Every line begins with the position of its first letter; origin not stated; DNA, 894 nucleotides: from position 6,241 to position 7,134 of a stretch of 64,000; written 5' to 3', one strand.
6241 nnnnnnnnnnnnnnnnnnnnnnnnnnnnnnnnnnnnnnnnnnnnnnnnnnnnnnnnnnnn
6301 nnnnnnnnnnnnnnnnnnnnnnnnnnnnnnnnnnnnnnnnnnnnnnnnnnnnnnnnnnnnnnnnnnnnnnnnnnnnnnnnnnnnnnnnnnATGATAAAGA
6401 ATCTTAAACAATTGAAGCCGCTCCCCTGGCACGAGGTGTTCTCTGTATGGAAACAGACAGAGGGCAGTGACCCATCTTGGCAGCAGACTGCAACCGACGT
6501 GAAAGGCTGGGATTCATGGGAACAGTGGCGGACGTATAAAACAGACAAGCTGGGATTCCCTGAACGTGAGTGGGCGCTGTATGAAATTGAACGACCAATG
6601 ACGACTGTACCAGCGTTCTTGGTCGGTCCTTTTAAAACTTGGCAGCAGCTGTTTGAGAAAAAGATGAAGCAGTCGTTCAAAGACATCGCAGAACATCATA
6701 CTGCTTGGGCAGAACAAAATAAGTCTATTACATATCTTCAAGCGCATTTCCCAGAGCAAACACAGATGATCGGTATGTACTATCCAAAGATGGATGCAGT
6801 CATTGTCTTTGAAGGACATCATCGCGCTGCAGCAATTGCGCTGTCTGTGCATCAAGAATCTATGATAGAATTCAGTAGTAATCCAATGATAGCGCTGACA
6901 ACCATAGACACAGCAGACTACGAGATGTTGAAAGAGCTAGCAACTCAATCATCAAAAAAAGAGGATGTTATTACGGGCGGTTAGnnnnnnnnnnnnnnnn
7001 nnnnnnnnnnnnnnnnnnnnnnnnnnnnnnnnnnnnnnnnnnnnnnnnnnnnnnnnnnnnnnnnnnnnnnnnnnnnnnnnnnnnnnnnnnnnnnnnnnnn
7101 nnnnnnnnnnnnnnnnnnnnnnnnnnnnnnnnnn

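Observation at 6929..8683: Insertion of a PaaK/CapK-like adenylating enzyme gene between 210 bp direct repeats that duplicate tRNA-Val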

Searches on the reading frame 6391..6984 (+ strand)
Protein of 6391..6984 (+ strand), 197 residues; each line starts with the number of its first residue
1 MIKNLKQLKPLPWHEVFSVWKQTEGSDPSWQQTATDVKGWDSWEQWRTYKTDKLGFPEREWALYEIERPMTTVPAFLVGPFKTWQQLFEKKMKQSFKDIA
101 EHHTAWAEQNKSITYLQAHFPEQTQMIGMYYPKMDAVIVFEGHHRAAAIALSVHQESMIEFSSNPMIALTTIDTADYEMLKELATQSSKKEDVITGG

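Call 7: search_protein_families(library=pfam, proteins=[window:6391-6984:+], max_evalue=0.01)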
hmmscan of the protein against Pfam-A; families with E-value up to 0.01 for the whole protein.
window:6391-6984:+ (197 aa): 0 families

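Call 10: search_protein_families(library=ncbifam, proteins=[window:6391-6984:+], max_evalue=1)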
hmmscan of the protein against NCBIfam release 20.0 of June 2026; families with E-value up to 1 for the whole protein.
window:6391-6984:+ (197 aa): 1 family
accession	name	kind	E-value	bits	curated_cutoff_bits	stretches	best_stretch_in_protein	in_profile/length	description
TIGR00381.1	cdhD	equivalog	0.046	12.5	252.9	1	59-109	99-147/389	CO dehydrogenase/acetyl-CoA synthase subunit delta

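Call 20: find_related_loci(query=window:6391-6984:+, collection=genome_contigs, flank=8000)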
Query window:6391-6984:+ (197 aa) in genome_contigs; peptide patterns used: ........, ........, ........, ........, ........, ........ (x = any residue, [..] = any of these).
25 stretches matched a pattern, but none encodes a relative of the query by tblastn (E <= 1e-3).
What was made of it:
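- Tried and rejected: Genome collection, 197-aa protein as query: no relative found (call 20).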

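Call 22: find_homologous_proteins(query=window:6391-6984:+, max_evalue=0.001)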
Query window:6391-6984:+ (197 aa): 8 proteins with E <= 0.001 among 52 candidates.
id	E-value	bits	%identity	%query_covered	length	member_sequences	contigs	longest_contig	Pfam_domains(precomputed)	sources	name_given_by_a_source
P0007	9.5e-130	448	100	100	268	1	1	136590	-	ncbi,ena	-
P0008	7.3e-49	184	48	91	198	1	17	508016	-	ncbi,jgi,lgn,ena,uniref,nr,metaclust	ncbi:MAG: hypothetical protein UV82_C0005G0025 [Candidatus Magasanikbacteria bacterium GW2011_GWD2_4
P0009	8.6e-49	184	43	96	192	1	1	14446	-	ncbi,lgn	-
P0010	4.1e-47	178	43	96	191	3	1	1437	-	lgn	-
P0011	4.0e-39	152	39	97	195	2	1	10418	-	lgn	-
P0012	1.2e-34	138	37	95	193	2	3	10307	-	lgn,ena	-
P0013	3.8e-32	129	39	87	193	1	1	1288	-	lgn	-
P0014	1.2e-21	95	38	73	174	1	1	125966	-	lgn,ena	-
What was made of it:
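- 6391..6984 (+): Host gene for a 197-aa protein of unknown function. Its last 18 codons (6929-6984) form the 5' part of the repeat, and its stop codon overlaps the tRNA. Homologs of 37-48% identity occur in Patescibacteria such as Magasanikbacteria (call 22).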

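Call 23: find_encoding_contigs(protein=P0008, flank=6000, max_places=3)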
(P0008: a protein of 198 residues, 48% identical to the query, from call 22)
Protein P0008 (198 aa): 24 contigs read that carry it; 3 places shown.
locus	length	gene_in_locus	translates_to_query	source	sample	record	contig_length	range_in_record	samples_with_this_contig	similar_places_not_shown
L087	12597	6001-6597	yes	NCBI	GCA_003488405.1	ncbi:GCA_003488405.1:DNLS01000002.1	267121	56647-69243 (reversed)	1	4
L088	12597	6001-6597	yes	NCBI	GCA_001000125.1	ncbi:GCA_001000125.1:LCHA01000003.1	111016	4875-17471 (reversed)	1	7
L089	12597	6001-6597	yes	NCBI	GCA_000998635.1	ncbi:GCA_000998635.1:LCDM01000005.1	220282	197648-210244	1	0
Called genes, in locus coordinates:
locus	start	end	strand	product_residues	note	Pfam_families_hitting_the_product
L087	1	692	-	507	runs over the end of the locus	PF13541:ChlI, PF00158:Sigma54_activat (faint), PF01078:Mg_chelatase, PF07728:AAA_5 (weak), PF00493:MCM (weak), PF13335:Mg_chelatase_C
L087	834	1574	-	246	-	PF08502:LeuA_dimer (weak)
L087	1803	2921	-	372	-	PF02646:RmuC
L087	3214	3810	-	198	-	-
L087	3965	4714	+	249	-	PF01978:TrmB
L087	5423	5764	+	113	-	-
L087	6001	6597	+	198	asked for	-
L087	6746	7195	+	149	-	-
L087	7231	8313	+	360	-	PF01926:MMR_HSR1, PF02421:FeoB_N, PF06071:YchF-GTPase_C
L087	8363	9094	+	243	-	PF01988:VIT1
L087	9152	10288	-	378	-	PF01555:N6_N4_Mtase, PF01170:UPF0020, PF03602:Cons_hypoth95 (weak), PF13847:Methyltransf_31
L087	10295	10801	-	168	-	-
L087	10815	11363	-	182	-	-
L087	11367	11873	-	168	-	-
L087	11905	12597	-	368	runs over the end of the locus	PF11104:PilM_2, PF14450:FtsA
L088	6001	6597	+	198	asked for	-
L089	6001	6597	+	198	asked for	-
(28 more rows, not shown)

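Call 24: find_encoding_contigs(protein=P0009, flank=6000, max_places=3)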
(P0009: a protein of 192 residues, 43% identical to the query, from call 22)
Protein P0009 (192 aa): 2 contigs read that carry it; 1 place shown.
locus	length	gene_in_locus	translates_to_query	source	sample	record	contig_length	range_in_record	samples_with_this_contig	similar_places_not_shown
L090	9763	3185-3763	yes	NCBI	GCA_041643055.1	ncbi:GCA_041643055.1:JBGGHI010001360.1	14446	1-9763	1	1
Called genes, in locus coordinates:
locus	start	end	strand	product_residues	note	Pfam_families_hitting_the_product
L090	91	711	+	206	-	-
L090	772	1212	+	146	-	-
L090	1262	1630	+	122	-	-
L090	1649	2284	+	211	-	PF00160:Pro_isomerase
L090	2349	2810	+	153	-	PF10648:Gmad2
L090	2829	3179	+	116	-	PF03819:MazG (weak), PF12643:MazG-like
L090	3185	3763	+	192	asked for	-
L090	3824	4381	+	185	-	PF00156:Pribosyltran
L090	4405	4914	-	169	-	PF03449:GreA_GreB_N, PF01272:GreA_GreB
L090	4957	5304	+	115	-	PF06961:DUF1294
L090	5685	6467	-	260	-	-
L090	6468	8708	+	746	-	-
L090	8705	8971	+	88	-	-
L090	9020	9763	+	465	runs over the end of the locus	PF13482:RNase_H_2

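Call 57: find_encoding_contigs(protein=P0014, flank=4000, max_places=2)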
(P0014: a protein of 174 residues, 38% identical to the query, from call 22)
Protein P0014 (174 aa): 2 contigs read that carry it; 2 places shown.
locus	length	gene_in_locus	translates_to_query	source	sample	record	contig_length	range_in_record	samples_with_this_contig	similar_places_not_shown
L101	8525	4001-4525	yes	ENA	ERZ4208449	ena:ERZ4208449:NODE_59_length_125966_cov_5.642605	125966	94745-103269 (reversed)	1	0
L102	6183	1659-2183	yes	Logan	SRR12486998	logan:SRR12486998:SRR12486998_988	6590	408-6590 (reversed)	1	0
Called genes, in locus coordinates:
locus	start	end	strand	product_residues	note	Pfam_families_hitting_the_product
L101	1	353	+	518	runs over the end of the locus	PF02142:MGS, PF01808:AICARFT_IMPCHas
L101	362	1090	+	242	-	PF02673:BacA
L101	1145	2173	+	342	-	PF06849:DUF1246, PF06973:DUF1297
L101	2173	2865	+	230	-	-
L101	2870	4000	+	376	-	PF06849:DUF1246, PF06973:DUF1297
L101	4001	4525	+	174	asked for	-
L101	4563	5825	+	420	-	PF00483:NTP_transferase, PF12804:NTP_transf_3, PF25087:GMPPB_C, PF25084:LbH_EIF2B, PF00132:Hexapep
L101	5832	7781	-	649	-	-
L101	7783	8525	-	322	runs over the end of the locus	-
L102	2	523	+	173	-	?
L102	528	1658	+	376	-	PF06849:DUF1246, PF06973:DUF1297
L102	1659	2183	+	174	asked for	-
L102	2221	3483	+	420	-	PF00483:NTP_transferase, PF12804:NTP_transf_3, PF25087:GMPPB_C, PF25084:LbH_EIF2B, PF00132:Hexapep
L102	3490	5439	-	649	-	-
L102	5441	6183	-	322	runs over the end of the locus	-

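Call 58: find_encoding_contigs(protein=P0012, flank=4000, max_places=2)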
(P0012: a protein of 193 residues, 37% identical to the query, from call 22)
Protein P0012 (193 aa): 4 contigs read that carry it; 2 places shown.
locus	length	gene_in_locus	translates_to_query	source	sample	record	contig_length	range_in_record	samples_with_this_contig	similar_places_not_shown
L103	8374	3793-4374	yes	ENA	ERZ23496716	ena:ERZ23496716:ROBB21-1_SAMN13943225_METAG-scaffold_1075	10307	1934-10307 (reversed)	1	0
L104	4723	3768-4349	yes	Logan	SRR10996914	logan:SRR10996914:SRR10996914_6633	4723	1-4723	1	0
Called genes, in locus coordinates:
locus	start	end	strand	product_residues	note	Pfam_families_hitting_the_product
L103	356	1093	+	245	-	PF04264:YceI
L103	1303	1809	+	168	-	PF03449:GreA_GreB_N, PF01272:GreA_GreB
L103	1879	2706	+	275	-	PF00892:EamA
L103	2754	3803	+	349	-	-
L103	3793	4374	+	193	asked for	-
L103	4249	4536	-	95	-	-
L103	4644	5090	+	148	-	-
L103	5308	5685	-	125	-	-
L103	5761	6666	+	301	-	PF08003:Methyltransf_9, PF13489:Methyltransf_23, PF13847:Methyltransf_31, PF08241:Methyltransf_11, PF08242:Methyltransf_12, PF13649:Methyltransf_25 (weak)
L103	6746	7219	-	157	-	PF01590:GAF, PF13185:GAF_2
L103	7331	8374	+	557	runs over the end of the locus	PF02366:PMT, PF13231:PMT_2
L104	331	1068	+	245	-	PF04264:YceI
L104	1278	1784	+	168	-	PF03449:GreA_GreB_N, PF01272:GreA_GreB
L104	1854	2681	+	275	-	PF00892:EamA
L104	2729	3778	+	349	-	-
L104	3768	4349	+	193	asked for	-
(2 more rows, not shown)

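Call 80: search_protein_families(library=padloc, proteins=[window:6391-6984:+], max_evalue=0.01)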
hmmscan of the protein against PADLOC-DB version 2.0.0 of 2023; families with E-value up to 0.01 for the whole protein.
window:6391-6984:+ (197 aa): 0 families

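Call 81: search_solved_structures(query=window:6391-6984:+, max_evalue=1)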
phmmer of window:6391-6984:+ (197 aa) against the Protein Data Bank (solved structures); distinct sequences matched with E-value up to 1: 3.
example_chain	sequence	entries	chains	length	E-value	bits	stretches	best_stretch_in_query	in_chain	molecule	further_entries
8fl2_NV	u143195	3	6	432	0.41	13.4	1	87-162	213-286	WD repeat-containing protein 18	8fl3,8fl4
9dum_A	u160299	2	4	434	0.41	13.4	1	87-162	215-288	WD repeat-containing protein 18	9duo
7uwf_A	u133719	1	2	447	0.43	13.3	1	87-162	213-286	WD repeat-containing protein 18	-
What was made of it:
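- Tried and rejected: PDB search for the 197-aa protein: nothing meaningful (call 81).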
